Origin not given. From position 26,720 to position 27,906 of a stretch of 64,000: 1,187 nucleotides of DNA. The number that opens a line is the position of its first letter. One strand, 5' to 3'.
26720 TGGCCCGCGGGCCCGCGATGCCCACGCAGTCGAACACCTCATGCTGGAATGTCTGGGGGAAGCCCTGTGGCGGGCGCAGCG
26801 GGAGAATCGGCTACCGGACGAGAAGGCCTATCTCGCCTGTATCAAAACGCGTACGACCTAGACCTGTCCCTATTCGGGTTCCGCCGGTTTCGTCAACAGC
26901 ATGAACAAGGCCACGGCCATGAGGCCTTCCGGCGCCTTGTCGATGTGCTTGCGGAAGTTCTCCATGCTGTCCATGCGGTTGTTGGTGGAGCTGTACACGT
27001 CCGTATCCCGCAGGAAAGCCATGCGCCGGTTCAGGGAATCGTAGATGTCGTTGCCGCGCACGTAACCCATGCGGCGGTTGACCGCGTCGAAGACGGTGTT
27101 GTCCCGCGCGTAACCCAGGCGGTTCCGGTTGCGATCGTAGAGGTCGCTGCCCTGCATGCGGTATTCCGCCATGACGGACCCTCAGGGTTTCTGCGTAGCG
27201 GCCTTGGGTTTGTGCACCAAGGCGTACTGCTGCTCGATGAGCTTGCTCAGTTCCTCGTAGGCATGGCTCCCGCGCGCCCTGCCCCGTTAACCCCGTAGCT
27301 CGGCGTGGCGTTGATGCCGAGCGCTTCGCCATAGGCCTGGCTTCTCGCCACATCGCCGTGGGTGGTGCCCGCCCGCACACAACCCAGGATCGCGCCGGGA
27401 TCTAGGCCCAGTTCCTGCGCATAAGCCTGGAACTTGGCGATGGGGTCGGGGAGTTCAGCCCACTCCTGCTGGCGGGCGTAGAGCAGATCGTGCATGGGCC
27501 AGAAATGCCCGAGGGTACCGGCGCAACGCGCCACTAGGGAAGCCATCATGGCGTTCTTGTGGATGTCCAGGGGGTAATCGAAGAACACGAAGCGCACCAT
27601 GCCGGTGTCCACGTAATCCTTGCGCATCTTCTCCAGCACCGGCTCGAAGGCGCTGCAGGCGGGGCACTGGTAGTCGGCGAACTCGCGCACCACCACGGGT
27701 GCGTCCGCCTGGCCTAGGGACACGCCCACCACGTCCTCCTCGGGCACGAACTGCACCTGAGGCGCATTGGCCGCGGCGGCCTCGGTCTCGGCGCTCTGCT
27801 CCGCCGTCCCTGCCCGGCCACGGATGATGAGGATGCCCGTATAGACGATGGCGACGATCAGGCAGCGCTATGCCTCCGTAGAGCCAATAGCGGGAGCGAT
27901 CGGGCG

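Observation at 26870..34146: Composite periplasmic Cys-peptide locus: two MNIO(DUF692)/DUF2063 RiPP-like operons of different precursor class, arranged tail-to-tail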

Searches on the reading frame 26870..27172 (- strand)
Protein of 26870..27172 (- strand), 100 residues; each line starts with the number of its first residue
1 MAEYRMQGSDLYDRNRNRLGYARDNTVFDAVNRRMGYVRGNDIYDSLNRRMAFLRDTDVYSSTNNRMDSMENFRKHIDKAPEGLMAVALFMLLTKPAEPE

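Call 28: search_protein_families(library=pfam, proteins=[window:26870-27172:-], max_evalue=10)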
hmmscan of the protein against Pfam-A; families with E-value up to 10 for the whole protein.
window:26870-27172:- (100 aa): 4 families
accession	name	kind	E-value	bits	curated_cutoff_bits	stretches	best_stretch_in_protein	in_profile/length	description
PF21785.3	Bflower_2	-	9.2e-08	32.4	38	1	10-70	35-96/112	5-fold beta-flower protein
PF21784.3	Bflower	-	1.4e-06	29.1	25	2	10-45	2-38/116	4-fold beta flower protein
PF08587.17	UBA_2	-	0.014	15.8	23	1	24-50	2-27/45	Ubiquitin associated domain (UBA)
PF08609.16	Fes1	-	0.15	13.5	22.3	1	35-79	43-82/89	Nucleotide exchange factor Fes1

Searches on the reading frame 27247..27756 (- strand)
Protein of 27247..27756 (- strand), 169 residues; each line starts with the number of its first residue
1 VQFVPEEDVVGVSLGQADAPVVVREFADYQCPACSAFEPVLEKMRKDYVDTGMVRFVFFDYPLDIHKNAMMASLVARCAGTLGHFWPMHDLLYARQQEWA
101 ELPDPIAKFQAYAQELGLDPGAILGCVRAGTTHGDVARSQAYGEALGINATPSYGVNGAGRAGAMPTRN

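Call 7: search_protein_families(library=ncbifam, proteins=[window:27247-27756:-], max_evalue=0.01)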
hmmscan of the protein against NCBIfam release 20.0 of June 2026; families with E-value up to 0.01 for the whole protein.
window:27247-27756:- (169 aa): 2 families
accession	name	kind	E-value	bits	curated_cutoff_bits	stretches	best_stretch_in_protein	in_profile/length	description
NF041057.1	Rcas_1661_fam_Se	equivalog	4.5e-27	95.2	190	1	13-166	83-236/247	Rcas_1661 family thioredoxin-like (seleno)lipoprotein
NF008657.0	PRK11657.1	equivalog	0.0028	16.9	124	1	14-54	112-148/251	thiol:disulfide interchange protein DsbG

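Call 28: search_protein_families(library=pfam, proteins=[window:27247-27756:-], max_evalue=10)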
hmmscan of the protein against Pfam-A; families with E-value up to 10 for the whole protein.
window:27247-27756:- (169 aa): 6 families
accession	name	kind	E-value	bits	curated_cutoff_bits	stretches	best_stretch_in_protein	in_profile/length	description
PF13462.12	Thioredoxin_4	-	1.6e-28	100.4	23.2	1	11-159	5-148/165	Thioredoxin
PF01323.26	DSBA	-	5e-10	39.9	25.6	1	23-161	2-177/191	DSBA-like thioredoxin domain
PF13098.12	Thioredoxin_2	-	0.0029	18.4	27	1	26-154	12-79/104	Thioredoxin-like domain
PF00085.26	Thioredoxin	-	0.0046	17.4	23.5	1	16-59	16-56/103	Thioredoxin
PF13905.12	Thioredoxin_8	-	0.049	14.4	27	1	26-61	8-43/94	Thioredoxin-like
PF24441.1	DUF7560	-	0.089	13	27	1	29-52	6-29/44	Family of unknown function (DUF7560)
